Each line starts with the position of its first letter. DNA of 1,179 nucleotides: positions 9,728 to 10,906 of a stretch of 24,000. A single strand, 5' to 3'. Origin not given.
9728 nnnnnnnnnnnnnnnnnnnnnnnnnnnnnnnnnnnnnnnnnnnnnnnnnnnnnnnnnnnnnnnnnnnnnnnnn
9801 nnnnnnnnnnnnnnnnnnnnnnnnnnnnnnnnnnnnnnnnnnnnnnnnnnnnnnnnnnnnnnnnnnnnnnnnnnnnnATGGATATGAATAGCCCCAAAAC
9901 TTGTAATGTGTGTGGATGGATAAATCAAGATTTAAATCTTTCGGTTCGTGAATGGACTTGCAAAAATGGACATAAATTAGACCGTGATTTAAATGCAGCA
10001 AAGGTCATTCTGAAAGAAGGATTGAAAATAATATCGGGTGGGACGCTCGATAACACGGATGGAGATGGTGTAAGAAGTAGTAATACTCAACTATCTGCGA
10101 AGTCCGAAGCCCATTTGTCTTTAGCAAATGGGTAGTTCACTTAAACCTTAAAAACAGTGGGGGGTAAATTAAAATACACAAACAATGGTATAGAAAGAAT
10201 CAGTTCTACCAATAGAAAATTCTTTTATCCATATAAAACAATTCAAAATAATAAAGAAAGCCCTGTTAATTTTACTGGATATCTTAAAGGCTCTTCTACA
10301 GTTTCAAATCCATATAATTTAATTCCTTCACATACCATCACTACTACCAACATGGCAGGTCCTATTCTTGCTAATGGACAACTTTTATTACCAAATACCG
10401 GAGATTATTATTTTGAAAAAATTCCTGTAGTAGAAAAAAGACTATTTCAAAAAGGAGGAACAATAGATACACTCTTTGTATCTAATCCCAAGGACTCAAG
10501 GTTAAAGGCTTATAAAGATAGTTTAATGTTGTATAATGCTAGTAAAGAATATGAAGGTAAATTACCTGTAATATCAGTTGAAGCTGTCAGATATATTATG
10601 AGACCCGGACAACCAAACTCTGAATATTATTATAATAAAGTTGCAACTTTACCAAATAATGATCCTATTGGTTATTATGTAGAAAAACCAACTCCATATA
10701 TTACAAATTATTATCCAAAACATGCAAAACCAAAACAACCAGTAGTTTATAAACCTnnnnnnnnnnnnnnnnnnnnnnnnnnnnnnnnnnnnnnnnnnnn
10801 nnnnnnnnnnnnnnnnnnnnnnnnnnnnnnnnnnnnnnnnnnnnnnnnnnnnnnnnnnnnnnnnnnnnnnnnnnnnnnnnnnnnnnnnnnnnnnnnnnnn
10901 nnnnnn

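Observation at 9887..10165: The tnpB deletion stops just where the omega-RNA-encoding region would begin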

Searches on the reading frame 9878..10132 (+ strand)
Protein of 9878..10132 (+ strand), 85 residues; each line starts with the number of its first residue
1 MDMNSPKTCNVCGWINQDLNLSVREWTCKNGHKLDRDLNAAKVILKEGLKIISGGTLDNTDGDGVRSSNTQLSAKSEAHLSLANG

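Call 9: search_protein_families(library=pfam, proteins=[window:9878-10132:+], max_evalue=0.1)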
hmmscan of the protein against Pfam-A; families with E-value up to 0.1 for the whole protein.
window:9878-10132:+ (85 aa): 2 families
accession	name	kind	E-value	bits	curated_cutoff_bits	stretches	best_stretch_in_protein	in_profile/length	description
PF07282.18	Cas12f1-like_TNB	-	2.3e-09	37.7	26.3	1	5-44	27-60/60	Cas12f1-like, TNB domain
PF21302.3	Zn_ribbon_RlmA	-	0.033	14.6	27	1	15-36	6-27/44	RlmA, N-terminal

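Call 11: find_related_loci(query=window:9878-10132:+, collection=viral_contigs, flank=4000)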
Query window:9878-10132:+ (85 aa) in viral_contigs; peptide patterns used: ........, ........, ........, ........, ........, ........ (x = any residue, [..] = any of these).
155 stretches matched a pattern; 113 encode a relative of the query (tblastn E <= 1e-3); the best 80 are kept; 80 distinct loci.
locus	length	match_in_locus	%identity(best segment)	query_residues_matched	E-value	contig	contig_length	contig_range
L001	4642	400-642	99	5-85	7e-51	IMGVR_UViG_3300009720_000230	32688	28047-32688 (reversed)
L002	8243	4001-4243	99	5-85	8e-51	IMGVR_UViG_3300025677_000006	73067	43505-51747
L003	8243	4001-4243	94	5-85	7e-48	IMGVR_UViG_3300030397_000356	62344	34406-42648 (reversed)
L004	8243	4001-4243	91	5-85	3e-46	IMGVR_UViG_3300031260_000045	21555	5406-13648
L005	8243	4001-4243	99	5-85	8e-51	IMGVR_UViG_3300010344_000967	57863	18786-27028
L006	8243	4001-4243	89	5-85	5e-43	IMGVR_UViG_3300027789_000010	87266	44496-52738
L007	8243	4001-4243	89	5-85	5e-43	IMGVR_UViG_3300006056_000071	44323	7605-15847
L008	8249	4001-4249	78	5-85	2e-37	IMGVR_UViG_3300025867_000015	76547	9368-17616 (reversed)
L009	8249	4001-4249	78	5-85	2e-37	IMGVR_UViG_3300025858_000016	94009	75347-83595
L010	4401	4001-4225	83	5-79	9e-37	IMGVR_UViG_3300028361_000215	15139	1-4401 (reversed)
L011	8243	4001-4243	79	5-85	4e-37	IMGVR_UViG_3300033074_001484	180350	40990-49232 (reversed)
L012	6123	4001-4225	83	5-79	9e-37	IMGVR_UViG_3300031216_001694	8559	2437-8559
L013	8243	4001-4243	79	5-85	4e-37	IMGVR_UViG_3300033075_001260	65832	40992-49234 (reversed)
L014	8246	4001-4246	77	5-85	1e-35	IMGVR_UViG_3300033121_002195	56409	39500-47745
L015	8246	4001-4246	77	5-85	1e-35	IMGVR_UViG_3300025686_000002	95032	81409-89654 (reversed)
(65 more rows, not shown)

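Call 56: find_homologous_proteins(query=window:9878-10132:+)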
Query window:9878-10132:+ (85 aa): 87 proteins with E <= 0.001 among 90 candidates.
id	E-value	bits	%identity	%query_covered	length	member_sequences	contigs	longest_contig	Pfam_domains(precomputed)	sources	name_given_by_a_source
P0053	2.4e-48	180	100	98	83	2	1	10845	PF07282.19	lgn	-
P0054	2.4e-40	154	90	95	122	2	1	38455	PF07282.19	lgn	-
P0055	5.0e-37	143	83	100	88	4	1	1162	PF07282.19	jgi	-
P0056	3.8e-36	141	89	88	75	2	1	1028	PF07282.19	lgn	-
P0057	4.5e-36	140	87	89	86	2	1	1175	PF07282.19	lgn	-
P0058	2.5e-35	138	88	88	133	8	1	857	PF07282.19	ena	-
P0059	1.2e-34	136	82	96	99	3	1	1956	PF07282.19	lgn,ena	-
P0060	2.0e-33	132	90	85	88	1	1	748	PF07282.19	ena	-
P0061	4.3e-33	131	87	91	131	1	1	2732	-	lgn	-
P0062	4.6e-33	131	80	93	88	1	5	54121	PF07282.19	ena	-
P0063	5.1e-33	131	86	86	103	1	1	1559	PF07282.19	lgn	-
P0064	8.1e-33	130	78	96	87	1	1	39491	PF07282.19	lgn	-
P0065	3.9e-32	128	83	88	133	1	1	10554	PF12323.15,PF07282.19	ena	-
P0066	4.9e-32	128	79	93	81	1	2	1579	PF07282.19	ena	-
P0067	4.9e-32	128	83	88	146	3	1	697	PF12323.15,PF07282.19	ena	-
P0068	7.7e-32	127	80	95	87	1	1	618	PF07282.19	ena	-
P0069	2.4e-31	125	94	78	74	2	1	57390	PF07282.19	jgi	-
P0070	2.0e-30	122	84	86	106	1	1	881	PF07282.19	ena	-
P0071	3.1e-30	122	76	95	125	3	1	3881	PF07282.19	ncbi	-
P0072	9.0e-30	120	76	95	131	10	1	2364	PF07282.19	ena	-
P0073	2.2e-28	116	72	95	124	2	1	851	PF07282.19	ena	-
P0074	2.3e-28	116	74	95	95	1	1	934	PF07282.19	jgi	jgi:putative transposase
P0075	2.3e-28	116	73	95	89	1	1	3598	PF07282.19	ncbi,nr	ncbi:MAG: transposase, partial [Clostridia bacterium]|nr:transposase [Clostridia bacterium]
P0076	4.7e-28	115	72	95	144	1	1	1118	PF07282.19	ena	-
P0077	7.6e-28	114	73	95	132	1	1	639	PF07282.19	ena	-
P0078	1.5e-27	113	74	93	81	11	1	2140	PF07282.19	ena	-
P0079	2.0e-26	110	85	79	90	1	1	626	PF07282.19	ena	-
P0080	9.7e-26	107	69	93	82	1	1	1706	PF07282.19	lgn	-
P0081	3.7e-25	106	74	88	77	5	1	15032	PF07282.19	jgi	jgi:putative transposase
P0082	1.1e-23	101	66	95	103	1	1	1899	PF07282.19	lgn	-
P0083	2.7e-23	100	81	68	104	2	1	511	PF07282.19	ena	-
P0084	3.0e-23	100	63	95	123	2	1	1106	PF07282.19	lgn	-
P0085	5.0e-23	99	81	69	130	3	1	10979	PF07282.19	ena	-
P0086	1.7e-22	97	87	62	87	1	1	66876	PF07282.19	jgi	jgi:transposase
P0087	2.3e-22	97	62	95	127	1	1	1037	PF07282.19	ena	-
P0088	9.0e-22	95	63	93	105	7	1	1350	PF07282.19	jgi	jgi:putative transposase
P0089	1.9e-21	94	63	93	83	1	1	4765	PF07282.19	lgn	-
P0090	3.0e-21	93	63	88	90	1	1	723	PF07282.19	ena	-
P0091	1.0e-20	91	68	86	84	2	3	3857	PF07282.19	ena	-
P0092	1.3e-20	91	67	88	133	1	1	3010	PF07282.19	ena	-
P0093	1.4e-20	91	68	84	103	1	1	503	PF07282.19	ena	-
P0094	1.5e-20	91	69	95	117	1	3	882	PF07282.19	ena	-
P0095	1.5e-20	91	63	100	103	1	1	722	PF07282.19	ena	-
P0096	1.6e-20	91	61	91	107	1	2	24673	PF07282.19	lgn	-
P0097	2.8e-20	90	79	68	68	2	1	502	PF07282.19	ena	-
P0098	3.0e-20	90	63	88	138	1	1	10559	PF07282.19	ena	-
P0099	3.5e-20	90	65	88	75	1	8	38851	PF07282.19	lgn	-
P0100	3.7e-20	90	66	88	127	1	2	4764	PF07282.19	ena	-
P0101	4.6e-20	89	60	91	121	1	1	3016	PF07282.19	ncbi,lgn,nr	ncbi:MAG: transposase [Aureibaculum sp.]|nr:transposase [Aureibaculum sp.]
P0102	5.8e-20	89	65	89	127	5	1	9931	PF07282.19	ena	-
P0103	1.4e-19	88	80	60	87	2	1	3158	PF07282.19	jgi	-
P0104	6.1e-19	86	87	55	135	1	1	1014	PF07282.19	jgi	jgi:putative transposase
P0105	6.3e-19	86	87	55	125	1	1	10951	PF07282.19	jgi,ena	-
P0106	7.3e-19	86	65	88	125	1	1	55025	PF07282.19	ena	-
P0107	1.3e-18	85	59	95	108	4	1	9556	PF07282.19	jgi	jgi:putative transposase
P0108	2.5e-18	84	72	78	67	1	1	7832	PF07282.19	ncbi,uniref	ncbi:transposase, partial [Sphingobacterium cavernae]|uniref:transposase n=1 Tax=Sphingobacterium ca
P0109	2.9e-18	84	82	58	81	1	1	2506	PF07282.19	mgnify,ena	mgnify:CR=1 FL=1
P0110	4.8e-18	83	54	93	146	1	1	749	PF07282.19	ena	-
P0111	5.9e-18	83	60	98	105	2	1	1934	PF07282.19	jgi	jgi:putative transposase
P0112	9.7e-18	82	83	54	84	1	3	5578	PF07282.19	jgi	jgi:putative transposase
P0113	2.0e-17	81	85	55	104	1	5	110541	PF07282.19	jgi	jgi:putative transposase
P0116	3.4e-16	77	86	51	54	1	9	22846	PF07282.19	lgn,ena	-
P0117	2.3e-15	74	53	100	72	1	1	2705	PF07282.19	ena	-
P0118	7.9e-15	73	65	79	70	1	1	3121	PF07282.19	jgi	-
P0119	3.9e-14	70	87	45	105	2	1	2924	PF07282.19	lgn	-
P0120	1.8e-12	65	64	67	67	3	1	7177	PF07282.19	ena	-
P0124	8.4e-12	63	73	53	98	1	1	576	PF07282.19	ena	-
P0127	5.8e-9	54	49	95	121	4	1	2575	PF07282.19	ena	-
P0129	5.8e-8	51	59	74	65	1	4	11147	PF07282.19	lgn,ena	-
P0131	7.5e-7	47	58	59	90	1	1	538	PF07282.19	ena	-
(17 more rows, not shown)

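Call 58: find_encoding_contigs(protein=P0062, flank=2500, max_places=5)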
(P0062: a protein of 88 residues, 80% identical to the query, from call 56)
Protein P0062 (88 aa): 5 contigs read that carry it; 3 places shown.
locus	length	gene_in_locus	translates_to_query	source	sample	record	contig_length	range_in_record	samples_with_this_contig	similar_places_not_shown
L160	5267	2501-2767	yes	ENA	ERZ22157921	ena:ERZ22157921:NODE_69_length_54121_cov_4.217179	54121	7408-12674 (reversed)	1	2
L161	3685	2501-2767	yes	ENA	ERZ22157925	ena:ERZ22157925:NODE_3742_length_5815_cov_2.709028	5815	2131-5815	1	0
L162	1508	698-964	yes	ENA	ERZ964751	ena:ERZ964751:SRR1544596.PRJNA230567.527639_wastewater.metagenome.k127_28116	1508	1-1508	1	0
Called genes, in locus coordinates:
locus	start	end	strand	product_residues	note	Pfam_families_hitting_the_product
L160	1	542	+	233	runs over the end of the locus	PF09588:YqaJ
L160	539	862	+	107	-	-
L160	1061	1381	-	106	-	PF01797:Y1_Tnp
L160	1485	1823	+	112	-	-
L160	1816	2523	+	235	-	PF01541:GIY-YIG, PF22083:I-HmuI_NUMOD-like (weak)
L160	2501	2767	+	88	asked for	PF07282:Cas12f1-like_TNB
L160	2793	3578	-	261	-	-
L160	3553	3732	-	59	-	-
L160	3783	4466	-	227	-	-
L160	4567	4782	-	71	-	-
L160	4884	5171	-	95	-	-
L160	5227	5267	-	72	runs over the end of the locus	-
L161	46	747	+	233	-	PF09588:YqaJ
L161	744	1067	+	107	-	-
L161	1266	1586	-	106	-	PF01797:Y1_Tnp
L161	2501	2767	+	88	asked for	PF07282:Cas12f1-like_TNB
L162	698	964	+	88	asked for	PF07282:Cas12f1-like_TNB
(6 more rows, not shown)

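Call 59: find_encoding_contigs(protein=P0064, flank=2500, max_places=3)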
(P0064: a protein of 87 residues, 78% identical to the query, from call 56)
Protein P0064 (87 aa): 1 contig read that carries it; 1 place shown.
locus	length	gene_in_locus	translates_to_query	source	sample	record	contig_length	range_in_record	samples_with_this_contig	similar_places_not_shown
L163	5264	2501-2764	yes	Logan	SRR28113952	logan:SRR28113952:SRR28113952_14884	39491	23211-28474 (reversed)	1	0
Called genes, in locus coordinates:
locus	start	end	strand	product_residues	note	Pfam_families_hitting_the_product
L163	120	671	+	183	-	-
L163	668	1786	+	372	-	PF12323:HTH_OrfB_IS605, PF01385:OrfB_IS605, PF07282:Cas12f1-like_TNB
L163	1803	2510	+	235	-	PF01541:GIY-YIG (weak), PF22083:I-HmuI_NUMOD-like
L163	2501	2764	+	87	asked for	PF07282:Cas12f1-like_TNB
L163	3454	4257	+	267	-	-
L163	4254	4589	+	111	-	-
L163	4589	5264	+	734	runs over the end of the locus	-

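Call 90: search_dna_similar(query=window:9890-10132:+, collection=phages, mode=protein, max_rows=25)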
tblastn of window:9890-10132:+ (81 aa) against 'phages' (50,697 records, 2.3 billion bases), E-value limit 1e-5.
Records with a match: 32; places in all: 62; records where one place covers at least 80% of the query: 4.
Best place of each record, by identity: 60-80% 2; <60% 30.
By first word of the organism name: Prevotella 15; Lactococcus 6; Vibrio 3; Bacteriophage 2; Aeromonas 2; Parabacteroides 1; uncultured 1; Thermus 1; Thermobifida 1.
By host as written in the record: Prevotella sp. 15; Lactococcus lactis 4; - 3; Aeromonas sp. 2; Lactococcus lactis strain ML8 2; Parabacteroides faecis DA672 1; Helicobacter salomonis 1; Vibrio parahaemolyticus 1; and 3 more.
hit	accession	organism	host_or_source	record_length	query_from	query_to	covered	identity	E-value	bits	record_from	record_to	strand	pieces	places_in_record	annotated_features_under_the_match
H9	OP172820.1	Parabacteroides phage PF672P2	Parabacteroides faecis DA672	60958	1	81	100%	55.3%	1e-17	81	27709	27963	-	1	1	hypothetical protein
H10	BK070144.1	Bacteriophage sp.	Helicobacter salomonis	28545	3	74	89%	45.9%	2e-7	52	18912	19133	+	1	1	similar to hypothetical protein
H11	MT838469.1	Bacteriophage sp.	human fecal samples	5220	1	75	93%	43.9%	2e-7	51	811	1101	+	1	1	record has no annotation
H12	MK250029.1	Prevotella phage Lak-C1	Prevotella sp.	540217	1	52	64%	58.5%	7e-10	59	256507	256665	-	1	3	record has no annotation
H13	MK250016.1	Prevotella phage Lak-A1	Prevotella sp.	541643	1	52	64%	58.5%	7e-10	59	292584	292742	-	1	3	record has no annotation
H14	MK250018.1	Prevotella phage Lak-A1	Prevotella sp.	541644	1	52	64%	58.5%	7e-10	59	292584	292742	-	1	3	record has no annotation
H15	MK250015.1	Prevotella phage Lak-A1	Prevotella sp.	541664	1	52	64%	58.5%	7e-10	59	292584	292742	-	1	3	record has no annotation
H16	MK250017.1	Prevotella phage Lak-A1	Prevotella sp.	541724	1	52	64%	58.5%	7e-10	59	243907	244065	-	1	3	record has no annotation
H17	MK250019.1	Prevotella phage Lak-A2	Prevotella sp.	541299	1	52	64%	58.5%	8e-10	58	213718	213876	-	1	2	record has no annotation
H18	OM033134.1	Aeromonas phage phiA009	Aeromonas sp.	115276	1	48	59%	62.5%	6e-10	59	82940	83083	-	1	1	transposase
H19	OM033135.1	Aeromonas phage phiA019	Aeromonas sp.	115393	1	48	59%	62.5%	6e-10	59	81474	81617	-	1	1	transposase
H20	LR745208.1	uncultured phage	metagenomic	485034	1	80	99%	35.4%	4e-6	48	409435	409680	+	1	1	record has no annotation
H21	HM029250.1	Lactococcus phage 949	Lactococcus lactis strain ML8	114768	1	49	60%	56.0%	2e-7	52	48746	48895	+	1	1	putative transposase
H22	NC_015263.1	Lactococcus phage 949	Lactococcus lactis strain ML8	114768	1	49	60%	56.0%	2e-7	52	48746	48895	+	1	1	transposase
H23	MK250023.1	Prevotella phage Lak-B4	Prevotella sp.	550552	1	48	59%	55.1%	4e-6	48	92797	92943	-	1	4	record has no annotation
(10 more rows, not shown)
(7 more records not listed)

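Call 91: get_annotated_region(hit=H9, flank=2500)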
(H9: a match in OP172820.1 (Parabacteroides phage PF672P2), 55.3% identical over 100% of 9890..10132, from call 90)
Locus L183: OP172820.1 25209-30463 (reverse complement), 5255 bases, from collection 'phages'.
description: Parabacteroides phage PF672P2, complete genome.
organism: Parabacteroides phage PF672P2 (NCBI taxid 2968685)
taxonomy: Viruses; Duplodnaviria; Heunggongvirae; Uroviricota; Caudoviricetes
host: Parabacteroides faecis DA672; source: municipal sewage; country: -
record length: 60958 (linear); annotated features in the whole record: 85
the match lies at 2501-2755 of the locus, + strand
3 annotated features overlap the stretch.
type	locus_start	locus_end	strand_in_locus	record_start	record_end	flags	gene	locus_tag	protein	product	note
CDS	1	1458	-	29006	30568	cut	-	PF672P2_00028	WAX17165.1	hypothetical protein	-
CDS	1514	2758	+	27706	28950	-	-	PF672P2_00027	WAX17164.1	hypothetical protein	-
CDS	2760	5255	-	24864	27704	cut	-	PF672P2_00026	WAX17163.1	hypothetical protein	-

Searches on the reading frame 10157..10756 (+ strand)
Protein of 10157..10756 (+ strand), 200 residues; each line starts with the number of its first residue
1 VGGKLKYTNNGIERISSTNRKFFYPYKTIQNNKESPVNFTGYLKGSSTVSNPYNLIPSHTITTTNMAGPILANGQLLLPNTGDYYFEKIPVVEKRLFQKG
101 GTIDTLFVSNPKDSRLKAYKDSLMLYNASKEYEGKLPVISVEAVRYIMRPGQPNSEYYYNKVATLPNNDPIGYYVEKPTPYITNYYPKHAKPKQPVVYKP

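Call 29: find_related_loci(query=window:10157-10756:+, collection=viral_contigs, flank=5000)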
Query window:10157-10756:+ (200 aa) in viral_contigs; peptide patterns used: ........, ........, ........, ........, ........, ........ (x = any residue, [..] = any of these).
14 stretches matched a pattern, but none encodes a relative of the query by tblastn (E <= 1e-3).
